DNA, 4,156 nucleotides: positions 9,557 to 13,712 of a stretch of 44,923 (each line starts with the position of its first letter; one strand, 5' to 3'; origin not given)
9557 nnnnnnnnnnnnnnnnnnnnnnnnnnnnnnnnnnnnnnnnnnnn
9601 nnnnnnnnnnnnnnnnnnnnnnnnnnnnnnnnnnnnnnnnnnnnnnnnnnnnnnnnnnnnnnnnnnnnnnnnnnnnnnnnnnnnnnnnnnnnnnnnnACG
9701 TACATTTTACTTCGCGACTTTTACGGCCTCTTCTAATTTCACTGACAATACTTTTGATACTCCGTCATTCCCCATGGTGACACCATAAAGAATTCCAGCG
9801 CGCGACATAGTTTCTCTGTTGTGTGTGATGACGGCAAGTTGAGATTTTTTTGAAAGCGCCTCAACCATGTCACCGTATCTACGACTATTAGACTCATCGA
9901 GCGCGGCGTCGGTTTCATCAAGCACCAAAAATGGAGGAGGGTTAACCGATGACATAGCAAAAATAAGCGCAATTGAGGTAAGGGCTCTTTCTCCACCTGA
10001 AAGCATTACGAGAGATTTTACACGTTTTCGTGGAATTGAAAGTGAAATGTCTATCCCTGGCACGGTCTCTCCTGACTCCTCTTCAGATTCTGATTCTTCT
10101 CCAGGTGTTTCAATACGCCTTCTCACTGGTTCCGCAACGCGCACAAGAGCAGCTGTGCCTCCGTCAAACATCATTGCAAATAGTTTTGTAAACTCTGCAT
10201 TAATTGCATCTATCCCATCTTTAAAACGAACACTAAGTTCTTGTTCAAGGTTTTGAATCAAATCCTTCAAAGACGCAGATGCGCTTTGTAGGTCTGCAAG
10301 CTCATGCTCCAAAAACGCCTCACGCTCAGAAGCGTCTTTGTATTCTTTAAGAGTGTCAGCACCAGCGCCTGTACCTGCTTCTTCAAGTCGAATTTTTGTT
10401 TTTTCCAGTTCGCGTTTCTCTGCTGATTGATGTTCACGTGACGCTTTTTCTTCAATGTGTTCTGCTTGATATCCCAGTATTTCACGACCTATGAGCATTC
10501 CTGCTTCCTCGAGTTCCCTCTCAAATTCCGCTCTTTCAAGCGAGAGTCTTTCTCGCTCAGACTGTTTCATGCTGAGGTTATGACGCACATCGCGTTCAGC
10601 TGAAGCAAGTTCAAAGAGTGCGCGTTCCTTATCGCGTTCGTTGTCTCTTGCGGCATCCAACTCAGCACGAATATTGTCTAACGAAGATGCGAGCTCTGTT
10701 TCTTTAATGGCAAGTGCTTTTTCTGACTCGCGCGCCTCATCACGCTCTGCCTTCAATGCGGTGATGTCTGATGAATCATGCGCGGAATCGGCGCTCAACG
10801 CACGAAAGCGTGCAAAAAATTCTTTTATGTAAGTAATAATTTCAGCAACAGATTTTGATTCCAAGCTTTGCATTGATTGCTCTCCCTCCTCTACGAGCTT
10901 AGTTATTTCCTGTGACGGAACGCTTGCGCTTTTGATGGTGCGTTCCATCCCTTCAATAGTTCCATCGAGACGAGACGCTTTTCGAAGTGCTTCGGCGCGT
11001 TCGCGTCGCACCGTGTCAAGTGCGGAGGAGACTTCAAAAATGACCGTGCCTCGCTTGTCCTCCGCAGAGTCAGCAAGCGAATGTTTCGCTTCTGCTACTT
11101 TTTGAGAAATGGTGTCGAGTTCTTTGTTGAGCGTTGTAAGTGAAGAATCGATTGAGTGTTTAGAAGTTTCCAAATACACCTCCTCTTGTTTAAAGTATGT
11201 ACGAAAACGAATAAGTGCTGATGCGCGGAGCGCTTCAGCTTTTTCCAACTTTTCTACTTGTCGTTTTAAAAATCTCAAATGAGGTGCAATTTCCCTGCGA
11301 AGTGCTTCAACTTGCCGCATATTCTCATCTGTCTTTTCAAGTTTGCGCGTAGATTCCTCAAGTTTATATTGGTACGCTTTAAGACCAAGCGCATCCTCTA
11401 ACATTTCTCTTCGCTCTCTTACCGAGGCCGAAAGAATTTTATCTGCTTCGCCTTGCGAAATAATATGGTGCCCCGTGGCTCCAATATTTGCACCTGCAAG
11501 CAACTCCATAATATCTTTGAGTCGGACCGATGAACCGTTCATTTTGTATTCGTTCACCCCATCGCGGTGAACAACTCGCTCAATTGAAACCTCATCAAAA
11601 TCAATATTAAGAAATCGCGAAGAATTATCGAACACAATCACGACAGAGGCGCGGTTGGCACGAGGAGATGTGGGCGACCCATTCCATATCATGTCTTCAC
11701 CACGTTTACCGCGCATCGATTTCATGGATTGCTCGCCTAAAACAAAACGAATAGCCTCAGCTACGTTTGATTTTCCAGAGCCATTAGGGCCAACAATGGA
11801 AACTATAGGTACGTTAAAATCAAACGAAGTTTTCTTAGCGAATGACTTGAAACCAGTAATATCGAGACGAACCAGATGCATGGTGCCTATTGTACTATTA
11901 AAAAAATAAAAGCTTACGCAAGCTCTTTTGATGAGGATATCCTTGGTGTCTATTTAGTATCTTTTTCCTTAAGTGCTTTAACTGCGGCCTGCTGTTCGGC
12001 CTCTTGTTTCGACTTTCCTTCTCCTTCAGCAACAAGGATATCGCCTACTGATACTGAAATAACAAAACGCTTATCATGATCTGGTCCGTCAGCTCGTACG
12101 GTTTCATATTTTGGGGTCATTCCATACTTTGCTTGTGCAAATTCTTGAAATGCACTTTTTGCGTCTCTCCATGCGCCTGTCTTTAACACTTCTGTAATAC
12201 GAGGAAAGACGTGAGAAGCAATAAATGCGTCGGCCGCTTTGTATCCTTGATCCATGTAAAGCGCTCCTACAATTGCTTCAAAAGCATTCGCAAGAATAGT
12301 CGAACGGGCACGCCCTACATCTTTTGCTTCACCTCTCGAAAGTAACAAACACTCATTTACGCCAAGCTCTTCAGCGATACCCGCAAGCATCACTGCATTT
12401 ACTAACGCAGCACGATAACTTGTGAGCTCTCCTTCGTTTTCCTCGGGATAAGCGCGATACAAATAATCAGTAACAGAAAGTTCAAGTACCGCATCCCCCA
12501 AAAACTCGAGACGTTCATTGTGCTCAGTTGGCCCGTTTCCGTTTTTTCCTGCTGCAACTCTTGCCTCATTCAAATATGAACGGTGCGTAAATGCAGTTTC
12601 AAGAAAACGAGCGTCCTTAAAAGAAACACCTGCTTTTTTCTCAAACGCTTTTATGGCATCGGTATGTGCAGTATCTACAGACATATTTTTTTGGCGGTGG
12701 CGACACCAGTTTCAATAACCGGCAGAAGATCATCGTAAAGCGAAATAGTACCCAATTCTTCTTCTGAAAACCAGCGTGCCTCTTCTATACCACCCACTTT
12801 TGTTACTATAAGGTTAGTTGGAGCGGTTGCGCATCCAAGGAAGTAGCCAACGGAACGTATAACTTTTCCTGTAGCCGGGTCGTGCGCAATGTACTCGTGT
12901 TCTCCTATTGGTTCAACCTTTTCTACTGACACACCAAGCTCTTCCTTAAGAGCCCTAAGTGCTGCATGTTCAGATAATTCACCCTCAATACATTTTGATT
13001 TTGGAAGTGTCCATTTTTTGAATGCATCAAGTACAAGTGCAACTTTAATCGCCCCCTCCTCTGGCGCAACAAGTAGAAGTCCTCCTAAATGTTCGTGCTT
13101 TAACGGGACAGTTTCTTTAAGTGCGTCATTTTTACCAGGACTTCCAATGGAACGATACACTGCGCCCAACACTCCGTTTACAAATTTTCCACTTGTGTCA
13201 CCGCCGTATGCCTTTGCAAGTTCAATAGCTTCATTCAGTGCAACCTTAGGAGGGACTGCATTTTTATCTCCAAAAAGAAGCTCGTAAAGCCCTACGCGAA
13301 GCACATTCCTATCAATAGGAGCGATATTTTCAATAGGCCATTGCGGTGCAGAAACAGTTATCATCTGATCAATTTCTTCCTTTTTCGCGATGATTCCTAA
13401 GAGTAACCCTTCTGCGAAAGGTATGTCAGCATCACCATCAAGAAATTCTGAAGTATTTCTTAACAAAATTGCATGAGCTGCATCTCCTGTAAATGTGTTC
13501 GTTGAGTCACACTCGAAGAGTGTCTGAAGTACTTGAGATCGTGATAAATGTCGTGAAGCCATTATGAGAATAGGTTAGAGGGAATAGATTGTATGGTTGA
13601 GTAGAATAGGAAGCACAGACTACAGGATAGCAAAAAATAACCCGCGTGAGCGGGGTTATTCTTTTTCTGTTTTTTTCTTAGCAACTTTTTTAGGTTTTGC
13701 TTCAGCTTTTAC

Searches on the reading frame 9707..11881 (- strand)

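Call 59: search_protein_families(library=pfam, proteins=[window:9707-11881:-], max_evalue=0.001)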
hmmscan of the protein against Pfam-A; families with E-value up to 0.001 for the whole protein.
window:9707-11881:- (724 aa): 5 families
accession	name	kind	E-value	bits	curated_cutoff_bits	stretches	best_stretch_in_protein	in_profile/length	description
PF02463.25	SMC_N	-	1.5e-65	221.2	40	1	3-709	2-219/220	RecF/RecN/SMC N terminal domain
PF13476.12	AAA_23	-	1.8e-12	48.8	27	1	5-220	1-177/201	AAA domain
PF13175.12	AAA_15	-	3.2e-09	37.3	32.1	1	1-417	1-265/374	AAA ATPase domain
PF00005.33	ABC_tran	-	5.4e-07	30.7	25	0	26-148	13-116/137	ABC transporter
PF13304.12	AAA_21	-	3.5e-06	27.8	27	1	27-49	2-24/304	AAA domain, putative AbiEii toxin, Type IV TA system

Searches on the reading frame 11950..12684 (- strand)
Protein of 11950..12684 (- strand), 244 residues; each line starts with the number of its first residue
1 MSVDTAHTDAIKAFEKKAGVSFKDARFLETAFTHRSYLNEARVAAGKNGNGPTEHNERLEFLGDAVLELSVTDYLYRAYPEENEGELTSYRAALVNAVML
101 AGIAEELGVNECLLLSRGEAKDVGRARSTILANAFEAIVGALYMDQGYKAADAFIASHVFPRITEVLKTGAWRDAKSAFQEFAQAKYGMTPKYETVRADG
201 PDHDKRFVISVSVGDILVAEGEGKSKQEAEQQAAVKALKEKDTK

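Call 59: search_protein_families(library=pfam, proteins=[window:11950-12684:-], max_evalue=0.001)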
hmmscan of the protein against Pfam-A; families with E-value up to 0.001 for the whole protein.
window:11950-12684:- (244 aa): 5 families
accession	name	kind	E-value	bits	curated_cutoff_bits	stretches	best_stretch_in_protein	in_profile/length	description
PF14622.11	Ribonucleas_3_3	-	6.2e-36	123.8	35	1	25-162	2-127/128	Ribonuclease-III-like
PF00636.31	Ribonuclease_3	-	4.2e-25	88.9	27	1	57-147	1-102/102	Ribonuclease III domain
PF00035.32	dsrm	-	1.7e-19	70.6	23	1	175-240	1-65/66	Double-stranded RNA binding motif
PF22935.1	RM44_endonuclase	-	2.5e-14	53.9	27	1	11-142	6-139/139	Large ribosomal subunit protein mL44, endonuclease domain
PF24995.1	DSRM_2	-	6.1e-05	23.8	27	1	198-239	36-75/79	dsRNA binding domain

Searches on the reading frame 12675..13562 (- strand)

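Call 59: search_protein_families(library=pfam, proteins=[window:12675-13562:-], max_evalue=0.001)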
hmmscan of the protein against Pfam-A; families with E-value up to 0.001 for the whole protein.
window:12675-13562:- (295 aa): 2 families
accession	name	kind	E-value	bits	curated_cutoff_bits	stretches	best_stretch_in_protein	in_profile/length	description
PF01029.23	NusB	-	3.5e-29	102.3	23.1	1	7-137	3-133/133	NusB family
PF00293.34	NUDIX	-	1.1e-11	45.4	21.1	1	181-270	27-118/134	NUDIX domain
